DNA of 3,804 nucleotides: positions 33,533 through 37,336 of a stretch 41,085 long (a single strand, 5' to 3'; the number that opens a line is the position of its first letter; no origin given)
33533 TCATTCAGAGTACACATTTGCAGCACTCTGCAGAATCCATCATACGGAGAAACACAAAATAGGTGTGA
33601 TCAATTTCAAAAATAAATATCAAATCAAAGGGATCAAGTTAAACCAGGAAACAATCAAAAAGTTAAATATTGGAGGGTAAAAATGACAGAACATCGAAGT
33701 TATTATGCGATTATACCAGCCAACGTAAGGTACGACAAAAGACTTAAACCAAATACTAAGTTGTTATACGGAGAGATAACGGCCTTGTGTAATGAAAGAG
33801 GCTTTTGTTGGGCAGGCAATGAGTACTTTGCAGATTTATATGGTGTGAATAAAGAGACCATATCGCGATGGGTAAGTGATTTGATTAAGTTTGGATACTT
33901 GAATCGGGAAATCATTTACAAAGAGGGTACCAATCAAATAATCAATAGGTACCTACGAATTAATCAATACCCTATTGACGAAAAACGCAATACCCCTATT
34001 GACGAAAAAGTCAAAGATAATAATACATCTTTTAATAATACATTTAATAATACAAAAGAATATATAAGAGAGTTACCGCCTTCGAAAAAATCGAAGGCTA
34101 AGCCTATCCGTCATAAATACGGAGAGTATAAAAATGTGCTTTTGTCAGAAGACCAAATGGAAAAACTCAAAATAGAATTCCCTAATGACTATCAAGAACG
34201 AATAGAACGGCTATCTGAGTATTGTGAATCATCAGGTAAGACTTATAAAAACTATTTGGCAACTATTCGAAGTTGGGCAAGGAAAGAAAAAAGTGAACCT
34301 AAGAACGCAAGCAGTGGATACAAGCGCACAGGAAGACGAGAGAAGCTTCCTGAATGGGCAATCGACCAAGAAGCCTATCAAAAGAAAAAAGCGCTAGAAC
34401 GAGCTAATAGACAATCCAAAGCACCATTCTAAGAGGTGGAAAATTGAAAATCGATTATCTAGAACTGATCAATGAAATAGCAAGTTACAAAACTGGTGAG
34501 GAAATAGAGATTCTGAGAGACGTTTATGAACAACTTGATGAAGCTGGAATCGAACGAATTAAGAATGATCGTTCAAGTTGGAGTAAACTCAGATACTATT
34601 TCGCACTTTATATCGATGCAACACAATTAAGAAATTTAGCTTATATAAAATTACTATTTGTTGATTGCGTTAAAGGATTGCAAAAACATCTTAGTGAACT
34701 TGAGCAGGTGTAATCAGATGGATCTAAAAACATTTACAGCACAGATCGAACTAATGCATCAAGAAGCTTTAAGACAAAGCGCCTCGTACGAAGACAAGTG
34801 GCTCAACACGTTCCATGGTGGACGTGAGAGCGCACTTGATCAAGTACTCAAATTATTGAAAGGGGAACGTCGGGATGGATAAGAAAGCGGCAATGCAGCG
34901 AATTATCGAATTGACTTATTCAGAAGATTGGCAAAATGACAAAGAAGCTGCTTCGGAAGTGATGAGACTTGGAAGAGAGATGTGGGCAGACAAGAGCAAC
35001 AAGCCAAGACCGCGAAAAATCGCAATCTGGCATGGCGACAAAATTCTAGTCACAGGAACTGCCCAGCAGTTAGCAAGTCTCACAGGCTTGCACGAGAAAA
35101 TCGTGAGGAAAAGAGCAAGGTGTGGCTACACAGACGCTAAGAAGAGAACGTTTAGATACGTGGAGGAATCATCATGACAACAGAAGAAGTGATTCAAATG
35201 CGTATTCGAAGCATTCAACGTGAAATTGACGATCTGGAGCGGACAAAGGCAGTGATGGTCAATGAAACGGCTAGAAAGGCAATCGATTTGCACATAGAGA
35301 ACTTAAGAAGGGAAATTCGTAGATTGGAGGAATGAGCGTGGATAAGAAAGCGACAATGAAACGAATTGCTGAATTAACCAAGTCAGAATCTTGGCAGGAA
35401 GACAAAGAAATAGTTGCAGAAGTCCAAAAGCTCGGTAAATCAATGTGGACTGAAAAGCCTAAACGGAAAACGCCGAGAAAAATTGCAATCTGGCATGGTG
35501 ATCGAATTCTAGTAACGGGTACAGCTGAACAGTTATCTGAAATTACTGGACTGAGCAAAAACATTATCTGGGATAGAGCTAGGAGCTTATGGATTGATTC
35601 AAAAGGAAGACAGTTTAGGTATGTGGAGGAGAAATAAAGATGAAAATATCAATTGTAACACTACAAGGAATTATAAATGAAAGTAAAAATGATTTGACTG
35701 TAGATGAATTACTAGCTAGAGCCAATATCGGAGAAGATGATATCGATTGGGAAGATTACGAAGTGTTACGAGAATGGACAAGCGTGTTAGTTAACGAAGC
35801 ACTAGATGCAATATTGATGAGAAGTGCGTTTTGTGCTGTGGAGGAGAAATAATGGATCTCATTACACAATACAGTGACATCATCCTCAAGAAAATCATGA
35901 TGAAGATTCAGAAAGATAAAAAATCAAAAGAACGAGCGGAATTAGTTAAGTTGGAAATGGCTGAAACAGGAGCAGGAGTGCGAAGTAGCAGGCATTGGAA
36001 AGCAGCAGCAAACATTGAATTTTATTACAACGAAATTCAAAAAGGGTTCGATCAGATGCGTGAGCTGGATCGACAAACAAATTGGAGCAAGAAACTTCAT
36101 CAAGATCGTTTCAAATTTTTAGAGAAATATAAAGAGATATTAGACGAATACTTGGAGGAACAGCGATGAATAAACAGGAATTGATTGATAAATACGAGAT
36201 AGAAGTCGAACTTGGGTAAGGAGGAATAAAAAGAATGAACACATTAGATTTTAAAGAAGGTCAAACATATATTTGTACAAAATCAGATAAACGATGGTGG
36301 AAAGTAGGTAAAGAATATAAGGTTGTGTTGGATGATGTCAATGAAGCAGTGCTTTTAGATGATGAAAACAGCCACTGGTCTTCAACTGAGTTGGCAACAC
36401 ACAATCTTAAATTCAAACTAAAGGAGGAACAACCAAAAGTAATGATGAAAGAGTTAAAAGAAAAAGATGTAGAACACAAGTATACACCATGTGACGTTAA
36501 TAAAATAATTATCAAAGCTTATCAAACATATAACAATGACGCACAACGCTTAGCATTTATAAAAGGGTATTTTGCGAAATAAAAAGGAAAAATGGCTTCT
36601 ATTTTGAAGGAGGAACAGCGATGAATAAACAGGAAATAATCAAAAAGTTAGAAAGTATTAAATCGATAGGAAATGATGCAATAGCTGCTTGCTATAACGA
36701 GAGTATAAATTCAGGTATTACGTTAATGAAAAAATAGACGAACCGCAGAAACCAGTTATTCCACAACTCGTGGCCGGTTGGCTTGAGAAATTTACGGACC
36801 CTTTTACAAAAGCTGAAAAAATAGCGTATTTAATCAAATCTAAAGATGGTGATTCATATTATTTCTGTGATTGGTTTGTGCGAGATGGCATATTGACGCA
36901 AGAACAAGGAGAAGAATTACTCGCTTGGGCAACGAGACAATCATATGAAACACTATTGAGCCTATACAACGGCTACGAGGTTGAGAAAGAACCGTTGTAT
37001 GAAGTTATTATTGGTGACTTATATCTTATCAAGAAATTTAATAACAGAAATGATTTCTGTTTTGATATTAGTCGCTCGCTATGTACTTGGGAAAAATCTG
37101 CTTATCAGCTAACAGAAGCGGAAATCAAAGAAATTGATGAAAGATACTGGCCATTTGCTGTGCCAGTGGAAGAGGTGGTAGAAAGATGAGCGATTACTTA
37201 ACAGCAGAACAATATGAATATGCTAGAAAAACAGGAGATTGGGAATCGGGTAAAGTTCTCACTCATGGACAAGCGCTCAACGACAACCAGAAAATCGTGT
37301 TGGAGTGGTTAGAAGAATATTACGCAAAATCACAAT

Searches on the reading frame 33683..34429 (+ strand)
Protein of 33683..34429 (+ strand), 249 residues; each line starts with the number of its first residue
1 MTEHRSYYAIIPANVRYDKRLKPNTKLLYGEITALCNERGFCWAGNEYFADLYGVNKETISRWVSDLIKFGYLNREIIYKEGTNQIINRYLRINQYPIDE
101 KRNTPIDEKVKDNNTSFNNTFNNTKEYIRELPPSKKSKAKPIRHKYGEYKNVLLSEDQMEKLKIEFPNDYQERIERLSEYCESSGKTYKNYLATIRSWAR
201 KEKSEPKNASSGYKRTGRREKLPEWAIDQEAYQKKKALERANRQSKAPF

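Call 67: search_protein_families(library=pfam, proteins=[window:33683-34429:+], max_evalue=0.001)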
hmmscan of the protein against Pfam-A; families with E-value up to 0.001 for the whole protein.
window:33683-34429:+ (249 aa): 1 family
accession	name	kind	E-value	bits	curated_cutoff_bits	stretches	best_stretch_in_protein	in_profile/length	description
PF13730.12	HTH_36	-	4.7e-12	46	25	1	20-73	2-55/55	Helix-turn-helix domain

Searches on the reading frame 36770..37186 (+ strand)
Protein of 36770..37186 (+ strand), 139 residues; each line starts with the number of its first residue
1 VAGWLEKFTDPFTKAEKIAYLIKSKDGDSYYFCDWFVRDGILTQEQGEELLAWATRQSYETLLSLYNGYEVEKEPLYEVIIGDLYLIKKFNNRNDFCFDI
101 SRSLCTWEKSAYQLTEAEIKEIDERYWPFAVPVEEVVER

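Call 67: search_protein_families(library=pfam, proteins=[window:36770-37186:+], max_evalue=0.001)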
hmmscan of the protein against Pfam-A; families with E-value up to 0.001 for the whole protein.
window:36770-37186:+ (139 aa): 1 family
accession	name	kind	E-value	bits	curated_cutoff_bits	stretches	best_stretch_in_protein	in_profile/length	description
PF07852.16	DUF1642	-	1.4e-16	61.7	27.8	1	34-134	41-138/138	Protein of unknown function (DUF1642)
